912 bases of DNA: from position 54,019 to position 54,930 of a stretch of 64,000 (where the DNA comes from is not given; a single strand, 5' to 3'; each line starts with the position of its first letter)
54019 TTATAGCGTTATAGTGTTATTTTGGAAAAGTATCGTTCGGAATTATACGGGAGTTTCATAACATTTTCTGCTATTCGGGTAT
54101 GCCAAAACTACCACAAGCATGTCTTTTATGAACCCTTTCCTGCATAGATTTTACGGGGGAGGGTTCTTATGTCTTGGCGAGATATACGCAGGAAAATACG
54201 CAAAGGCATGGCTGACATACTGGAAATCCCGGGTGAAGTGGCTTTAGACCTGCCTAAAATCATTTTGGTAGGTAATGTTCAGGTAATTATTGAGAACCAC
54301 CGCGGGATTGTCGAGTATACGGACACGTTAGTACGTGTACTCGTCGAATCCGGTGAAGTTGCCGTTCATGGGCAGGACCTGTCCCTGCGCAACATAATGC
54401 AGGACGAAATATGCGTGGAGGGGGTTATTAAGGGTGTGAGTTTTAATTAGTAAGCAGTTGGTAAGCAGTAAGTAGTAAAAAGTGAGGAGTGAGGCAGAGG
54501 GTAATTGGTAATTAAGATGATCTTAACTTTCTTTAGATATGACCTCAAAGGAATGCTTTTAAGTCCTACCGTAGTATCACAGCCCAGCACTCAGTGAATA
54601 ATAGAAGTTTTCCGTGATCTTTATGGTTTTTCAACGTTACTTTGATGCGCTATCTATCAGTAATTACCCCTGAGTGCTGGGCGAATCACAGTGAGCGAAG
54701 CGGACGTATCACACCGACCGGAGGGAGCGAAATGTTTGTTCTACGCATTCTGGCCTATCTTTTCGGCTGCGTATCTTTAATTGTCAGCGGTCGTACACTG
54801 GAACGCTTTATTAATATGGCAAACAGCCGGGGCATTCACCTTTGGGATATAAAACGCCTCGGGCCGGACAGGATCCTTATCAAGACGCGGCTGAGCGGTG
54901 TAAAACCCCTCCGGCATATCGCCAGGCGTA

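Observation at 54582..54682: MITE-like element inserted inside the yqfC-yqfD sporulation operon, with its flank supplying the yqfD RBS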

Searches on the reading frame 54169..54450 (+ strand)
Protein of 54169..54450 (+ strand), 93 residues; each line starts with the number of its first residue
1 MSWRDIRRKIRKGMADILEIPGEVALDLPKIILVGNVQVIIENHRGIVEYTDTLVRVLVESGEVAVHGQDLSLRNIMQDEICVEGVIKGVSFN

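Call 66: find_encoding_contigs(protein=window:54169-54450:+, flank=3000, max_places=4)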
Protein window:54169-54450:+ (93 aa): 1 contig read that carries it; 1 place shown.
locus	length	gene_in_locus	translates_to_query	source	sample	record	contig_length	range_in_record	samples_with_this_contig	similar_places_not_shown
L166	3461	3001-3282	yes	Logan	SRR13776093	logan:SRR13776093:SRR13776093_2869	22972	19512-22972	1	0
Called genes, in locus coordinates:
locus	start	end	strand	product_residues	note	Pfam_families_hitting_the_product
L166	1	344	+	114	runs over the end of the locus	PF11969:DcpS_C, PF01230:HIT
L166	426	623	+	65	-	PF01165:Ribosomal_S21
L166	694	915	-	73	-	PF07870:DUF1657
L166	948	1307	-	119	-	PF03862:SpoVAC_SpoVAEB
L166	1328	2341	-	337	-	PF07451:SpoVAD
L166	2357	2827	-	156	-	PF03862:SpoVAC_SpoVAEB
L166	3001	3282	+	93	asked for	PF07873:YabP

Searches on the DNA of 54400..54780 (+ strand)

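Call 24: search_rna_families(source=window, start=54400, end=54780, threshold=evalue, max_evalue=10)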
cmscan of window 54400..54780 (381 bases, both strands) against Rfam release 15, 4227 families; matches with E-value up to 10: 1.
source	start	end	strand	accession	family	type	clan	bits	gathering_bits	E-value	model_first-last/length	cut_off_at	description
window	54586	54651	-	RF01189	sn1502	Gene; snRNA; snoRNA; CD-box;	-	14.4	60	4.6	1-87/87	no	Small nucleolar RNA sn1502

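Call 64: search_dna_similar(query=window:54560-54705:+, collection=plasmids, mode=distant, max_evalue=0.1, max_rows=10)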
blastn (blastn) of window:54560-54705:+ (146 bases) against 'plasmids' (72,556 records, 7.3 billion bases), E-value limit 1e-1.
No match.
